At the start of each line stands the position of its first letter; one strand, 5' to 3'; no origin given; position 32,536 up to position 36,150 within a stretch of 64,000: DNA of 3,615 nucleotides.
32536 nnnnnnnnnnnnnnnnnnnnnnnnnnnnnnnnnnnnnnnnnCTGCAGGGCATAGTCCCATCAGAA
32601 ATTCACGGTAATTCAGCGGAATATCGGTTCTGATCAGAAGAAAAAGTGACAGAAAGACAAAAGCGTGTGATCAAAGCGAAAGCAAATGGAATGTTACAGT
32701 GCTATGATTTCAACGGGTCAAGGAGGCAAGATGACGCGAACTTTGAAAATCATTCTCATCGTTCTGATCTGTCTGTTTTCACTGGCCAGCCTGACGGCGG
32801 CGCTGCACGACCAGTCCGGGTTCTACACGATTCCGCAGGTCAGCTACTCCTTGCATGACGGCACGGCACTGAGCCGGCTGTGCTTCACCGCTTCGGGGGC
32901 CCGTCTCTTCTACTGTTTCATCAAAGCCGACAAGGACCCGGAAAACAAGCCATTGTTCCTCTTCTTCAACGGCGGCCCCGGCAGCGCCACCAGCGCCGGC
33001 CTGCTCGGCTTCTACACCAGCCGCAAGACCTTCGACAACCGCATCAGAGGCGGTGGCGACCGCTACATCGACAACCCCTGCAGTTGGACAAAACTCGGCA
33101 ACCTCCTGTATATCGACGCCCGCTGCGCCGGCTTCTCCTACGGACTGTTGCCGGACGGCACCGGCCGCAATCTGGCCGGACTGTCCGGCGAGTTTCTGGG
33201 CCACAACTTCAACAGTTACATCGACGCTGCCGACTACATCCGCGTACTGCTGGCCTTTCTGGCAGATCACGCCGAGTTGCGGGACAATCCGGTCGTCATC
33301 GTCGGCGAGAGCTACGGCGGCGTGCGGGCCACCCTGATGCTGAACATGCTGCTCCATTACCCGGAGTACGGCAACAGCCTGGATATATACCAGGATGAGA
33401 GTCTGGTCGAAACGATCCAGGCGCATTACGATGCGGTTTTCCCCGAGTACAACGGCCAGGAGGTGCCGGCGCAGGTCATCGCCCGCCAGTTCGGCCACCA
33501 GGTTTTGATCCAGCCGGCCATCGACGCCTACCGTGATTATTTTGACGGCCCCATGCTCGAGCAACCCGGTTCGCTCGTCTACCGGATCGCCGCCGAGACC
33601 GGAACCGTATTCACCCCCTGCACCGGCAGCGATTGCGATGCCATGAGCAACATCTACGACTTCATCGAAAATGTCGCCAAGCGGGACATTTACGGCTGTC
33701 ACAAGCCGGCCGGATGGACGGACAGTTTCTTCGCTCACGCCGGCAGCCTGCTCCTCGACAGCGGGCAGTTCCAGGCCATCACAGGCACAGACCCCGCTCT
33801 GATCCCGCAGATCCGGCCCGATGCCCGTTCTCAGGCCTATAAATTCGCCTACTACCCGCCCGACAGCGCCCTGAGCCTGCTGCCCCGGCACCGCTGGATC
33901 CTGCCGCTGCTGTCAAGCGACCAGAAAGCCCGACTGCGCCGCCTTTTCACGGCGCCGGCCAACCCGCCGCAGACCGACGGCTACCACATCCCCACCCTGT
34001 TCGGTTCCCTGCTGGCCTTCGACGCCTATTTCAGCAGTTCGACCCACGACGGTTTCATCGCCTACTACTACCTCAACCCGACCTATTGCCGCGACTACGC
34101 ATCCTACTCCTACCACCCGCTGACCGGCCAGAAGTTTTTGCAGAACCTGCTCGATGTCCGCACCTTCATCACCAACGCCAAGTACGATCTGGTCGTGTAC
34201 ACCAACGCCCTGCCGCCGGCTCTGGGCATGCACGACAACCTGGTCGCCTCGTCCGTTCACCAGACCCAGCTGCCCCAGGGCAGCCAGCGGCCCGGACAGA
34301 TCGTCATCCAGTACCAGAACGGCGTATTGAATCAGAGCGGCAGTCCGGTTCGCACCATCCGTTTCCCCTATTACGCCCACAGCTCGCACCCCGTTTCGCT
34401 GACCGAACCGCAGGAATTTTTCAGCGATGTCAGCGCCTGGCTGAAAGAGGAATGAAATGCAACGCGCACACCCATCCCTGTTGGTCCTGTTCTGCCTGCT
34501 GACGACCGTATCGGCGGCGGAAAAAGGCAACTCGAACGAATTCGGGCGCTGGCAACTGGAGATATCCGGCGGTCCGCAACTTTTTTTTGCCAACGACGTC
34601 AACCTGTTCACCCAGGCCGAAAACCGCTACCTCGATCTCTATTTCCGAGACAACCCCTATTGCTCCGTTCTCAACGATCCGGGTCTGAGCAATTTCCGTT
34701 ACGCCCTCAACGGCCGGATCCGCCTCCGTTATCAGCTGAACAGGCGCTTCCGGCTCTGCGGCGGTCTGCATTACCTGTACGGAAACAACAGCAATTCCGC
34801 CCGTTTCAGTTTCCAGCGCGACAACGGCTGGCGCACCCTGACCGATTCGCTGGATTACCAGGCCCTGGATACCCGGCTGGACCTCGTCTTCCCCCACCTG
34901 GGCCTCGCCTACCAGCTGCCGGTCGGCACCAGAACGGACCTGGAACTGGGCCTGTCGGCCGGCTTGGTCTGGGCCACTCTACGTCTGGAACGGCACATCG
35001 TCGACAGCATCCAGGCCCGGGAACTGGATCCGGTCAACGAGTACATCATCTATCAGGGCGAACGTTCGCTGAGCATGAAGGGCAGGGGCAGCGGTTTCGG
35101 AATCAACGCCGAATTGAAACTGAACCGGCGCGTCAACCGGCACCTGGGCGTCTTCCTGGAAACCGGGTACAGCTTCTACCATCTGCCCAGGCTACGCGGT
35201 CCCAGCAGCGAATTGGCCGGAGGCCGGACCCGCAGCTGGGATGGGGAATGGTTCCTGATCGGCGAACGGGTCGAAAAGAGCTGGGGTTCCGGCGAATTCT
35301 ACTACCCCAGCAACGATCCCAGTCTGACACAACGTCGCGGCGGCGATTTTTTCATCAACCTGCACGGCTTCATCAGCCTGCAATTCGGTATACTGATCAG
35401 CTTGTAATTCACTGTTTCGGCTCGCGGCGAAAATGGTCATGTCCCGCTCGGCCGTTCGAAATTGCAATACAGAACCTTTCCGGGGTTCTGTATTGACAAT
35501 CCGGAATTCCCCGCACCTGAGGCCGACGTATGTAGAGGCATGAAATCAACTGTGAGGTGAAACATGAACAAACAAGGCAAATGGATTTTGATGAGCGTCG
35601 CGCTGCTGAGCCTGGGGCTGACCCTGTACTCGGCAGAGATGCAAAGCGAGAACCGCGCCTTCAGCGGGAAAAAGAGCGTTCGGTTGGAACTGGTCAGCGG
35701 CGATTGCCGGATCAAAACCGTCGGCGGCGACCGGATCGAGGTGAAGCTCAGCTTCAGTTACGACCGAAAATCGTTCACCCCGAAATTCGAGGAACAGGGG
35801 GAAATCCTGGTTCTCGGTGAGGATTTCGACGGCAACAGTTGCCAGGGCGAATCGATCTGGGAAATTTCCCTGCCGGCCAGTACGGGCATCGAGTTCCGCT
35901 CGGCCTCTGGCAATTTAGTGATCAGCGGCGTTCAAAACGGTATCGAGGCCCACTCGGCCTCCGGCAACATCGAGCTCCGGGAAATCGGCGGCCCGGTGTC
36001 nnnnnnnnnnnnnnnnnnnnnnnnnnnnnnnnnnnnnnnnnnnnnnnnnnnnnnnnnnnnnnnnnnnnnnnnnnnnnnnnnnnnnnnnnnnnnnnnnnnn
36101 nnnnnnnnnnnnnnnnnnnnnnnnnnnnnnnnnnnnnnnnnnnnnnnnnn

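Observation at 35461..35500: Perfect 12-bp-arm (extendable to 16) palindrome between the S10-peptidase/OMP operon and the DUF4097 gene, repeated in degenerate form at 11627-11666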

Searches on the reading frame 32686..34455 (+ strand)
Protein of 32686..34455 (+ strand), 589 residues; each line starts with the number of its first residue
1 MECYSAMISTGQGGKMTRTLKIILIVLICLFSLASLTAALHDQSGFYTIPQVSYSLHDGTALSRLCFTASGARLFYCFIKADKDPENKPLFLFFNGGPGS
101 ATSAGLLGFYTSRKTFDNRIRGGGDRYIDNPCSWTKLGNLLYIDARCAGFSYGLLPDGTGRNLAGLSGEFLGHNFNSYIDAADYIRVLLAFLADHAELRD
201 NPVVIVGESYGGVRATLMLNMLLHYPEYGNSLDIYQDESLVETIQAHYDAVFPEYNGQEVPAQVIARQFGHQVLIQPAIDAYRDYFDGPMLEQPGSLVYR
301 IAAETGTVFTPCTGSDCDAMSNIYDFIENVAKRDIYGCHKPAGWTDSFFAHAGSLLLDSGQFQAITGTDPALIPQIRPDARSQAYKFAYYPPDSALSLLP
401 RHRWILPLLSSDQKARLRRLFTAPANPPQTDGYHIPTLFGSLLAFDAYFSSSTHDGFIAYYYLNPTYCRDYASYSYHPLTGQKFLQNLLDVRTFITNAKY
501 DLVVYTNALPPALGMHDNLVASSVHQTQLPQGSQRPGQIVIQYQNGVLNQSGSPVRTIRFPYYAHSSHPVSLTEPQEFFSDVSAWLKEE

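Call 9: search_protein_families(library=pfam, proteins=[window:32686-34455:+])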
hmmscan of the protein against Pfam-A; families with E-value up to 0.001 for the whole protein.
window:32686-34455:+ (589 aa): 1 family
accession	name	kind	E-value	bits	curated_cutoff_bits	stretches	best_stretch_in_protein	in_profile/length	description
PF00450.28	Peptidase_S10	-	9.1e-20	71.8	21.9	1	70-219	22-154/420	Serine carboxypeptidase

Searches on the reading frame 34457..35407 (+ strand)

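Call 9: search_protein_families(library=pfam, proteins=[window:34457-35407:+])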
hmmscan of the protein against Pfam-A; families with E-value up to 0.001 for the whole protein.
window:34457-35407:+ (316 aa): 0 families

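Call 46: search_protein_families(library=pfam, proteins=[window:34457-35407:+], max_evalue=0.01)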
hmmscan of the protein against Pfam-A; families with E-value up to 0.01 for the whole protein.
window:34457-35407:+ (316 aa): 1 family
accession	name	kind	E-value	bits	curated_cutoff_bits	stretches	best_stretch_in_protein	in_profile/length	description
PF21012.3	DUF6850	-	0.0017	18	27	0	104-241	314-441/464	Family of unknown function (DUF6850)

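Call 68: search_protein_families(library=ncbifam, proteins=[window:34457-35407:+], max_evalue=1)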
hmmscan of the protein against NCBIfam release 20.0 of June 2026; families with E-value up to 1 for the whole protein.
window:34457-35407:+ (316 aa): 0 families

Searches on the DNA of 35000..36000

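Call 50: search_rna_families(source=window, start=35000, end=36000, threshold=evalue, max_evalue=1)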
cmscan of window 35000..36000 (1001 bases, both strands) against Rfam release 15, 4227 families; matches with E-value up to 1: 0.
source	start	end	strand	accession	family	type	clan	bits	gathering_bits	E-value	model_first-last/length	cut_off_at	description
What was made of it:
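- On Structured cis-regulatory RNA (Rfam): No Rfam match at E<=1 (call 50).
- No Rfam family matches (call 50).
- Tried and rejected: Nothing was found (call 50).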
